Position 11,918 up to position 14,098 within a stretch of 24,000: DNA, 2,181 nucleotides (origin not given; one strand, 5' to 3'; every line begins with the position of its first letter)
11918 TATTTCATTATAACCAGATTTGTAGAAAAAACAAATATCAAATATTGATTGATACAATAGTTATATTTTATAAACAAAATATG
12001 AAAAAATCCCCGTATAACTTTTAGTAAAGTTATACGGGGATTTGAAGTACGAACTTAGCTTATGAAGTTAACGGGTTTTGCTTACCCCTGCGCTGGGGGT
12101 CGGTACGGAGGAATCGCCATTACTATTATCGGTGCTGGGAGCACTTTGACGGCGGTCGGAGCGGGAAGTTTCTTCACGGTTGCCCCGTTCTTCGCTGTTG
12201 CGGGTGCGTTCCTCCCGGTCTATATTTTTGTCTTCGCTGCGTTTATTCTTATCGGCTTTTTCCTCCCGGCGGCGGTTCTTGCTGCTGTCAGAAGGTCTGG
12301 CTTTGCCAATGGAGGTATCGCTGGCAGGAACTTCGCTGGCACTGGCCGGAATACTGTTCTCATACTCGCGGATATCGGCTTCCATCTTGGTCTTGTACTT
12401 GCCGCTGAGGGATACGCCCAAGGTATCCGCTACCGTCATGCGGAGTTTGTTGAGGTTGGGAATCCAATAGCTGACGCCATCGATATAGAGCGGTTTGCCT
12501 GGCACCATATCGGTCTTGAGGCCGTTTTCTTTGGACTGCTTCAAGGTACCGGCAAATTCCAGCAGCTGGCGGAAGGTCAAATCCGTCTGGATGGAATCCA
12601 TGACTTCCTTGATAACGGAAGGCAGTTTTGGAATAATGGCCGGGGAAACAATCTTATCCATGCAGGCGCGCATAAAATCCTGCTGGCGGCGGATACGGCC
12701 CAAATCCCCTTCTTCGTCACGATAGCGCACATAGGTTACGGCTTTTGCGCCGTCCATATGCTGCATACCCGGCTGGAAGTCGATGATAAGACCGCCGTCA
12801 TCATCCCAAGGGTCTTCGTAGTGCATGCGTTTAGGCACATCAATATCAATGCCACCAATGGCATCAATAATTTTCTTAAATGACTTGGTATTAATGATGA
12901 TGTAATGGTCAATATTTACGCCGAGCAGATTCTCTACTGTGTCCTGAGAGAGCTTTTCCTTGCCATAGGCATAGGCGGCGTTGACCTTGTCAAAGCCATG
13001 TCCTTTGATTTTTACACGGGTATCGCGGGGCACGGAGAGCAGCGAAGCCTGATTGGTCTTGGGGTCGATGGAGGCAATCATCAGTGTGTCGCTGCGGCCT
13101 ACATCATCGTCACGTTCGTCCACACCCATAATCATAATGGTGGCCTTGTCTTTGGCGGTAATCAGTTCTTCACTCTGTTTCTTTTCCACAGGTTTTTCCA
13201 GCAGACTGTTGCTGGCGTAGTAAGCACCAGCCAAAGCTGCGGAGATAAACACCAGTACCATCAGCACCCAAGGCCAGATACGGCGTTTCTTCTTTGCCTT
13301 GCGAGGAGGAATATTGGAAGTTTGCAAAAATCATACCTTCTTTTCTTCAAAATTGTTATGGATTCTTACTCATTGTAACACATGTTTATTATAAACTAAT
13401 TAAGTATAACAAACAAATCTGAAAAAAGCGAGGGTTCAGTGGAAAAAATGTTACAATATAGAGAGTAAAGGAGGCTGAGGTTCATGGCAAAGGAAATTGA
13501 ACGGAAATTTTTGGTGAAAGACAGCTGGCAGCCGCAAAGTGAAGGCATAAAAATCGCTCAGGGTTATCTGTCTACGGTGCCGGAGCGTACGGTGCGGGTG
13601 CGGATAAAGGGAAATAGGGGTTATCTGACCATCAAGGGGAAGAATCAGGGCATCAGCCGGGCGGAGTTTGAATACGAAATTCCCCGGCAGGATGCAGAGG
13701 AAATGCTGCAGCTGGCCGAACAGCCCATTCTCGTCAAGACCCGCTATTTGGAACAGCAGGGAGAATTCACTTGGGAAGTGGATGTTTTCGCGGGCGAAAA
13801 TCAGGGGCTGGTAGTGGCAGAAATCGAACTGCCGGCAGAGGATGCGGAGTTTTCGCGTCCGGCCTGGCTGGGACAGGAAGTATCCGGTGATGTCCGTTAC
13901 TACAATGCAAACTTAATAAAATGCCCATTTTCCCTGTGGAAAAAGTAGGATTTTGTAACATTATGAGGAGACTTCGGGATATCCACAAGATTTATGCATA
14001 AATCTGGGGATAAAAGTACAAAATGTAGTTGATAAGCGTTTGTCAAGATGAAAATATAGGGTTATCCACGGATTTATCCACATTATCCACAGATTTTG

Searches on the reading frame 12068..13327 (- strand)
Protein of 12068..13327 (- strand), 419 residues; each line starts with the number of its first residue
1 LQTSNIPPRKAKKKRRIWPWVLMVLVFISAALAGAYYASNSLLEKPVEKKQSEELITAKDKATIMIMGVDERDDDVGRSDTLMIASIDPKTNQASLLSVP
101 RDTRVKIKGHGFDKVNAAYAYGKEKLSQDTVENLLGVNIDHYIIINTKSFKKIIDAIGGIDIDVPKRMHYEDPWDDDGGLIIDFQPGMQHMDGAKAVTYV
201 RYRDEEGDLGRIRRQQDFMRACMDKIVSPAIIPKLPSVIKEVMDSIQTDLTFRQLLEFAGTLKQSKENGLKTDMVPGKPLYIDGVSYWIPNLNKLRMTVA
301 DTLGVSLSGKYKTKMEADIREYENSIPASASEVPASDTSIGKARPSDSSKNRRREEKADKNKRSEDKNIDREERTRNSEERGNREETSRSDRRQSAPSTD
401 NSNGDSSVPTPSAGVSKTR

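Call 19: search_protein_families(library=pfam, proteins=[window:12068-13327:-])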
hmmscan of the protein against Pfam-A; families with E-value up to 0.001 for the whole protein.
window:12068-13327:- (419 aa): 1 family
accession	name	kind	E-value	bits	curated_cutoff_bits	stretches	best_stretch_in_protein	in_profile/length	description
PF03816.19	LytR_cpsA_psr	-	1.3e-46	158.9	24.6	1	78-227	1-149/150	LytR_cpsA_psr family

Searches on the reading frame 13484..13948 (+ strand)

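Call 19: search_protein_families(library=pfam, proteins=[window:13484-13948:+])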
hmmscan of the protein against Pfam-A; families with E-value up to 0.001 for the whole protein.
window:13484-13948:+ (154 aa): 1 family
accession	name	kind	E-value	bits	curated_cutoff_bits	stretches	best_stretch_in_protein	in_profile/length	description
PF01928.26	CYTH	-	7.2e-17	62.2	23.2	1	3-140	2-179/179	CYTH domain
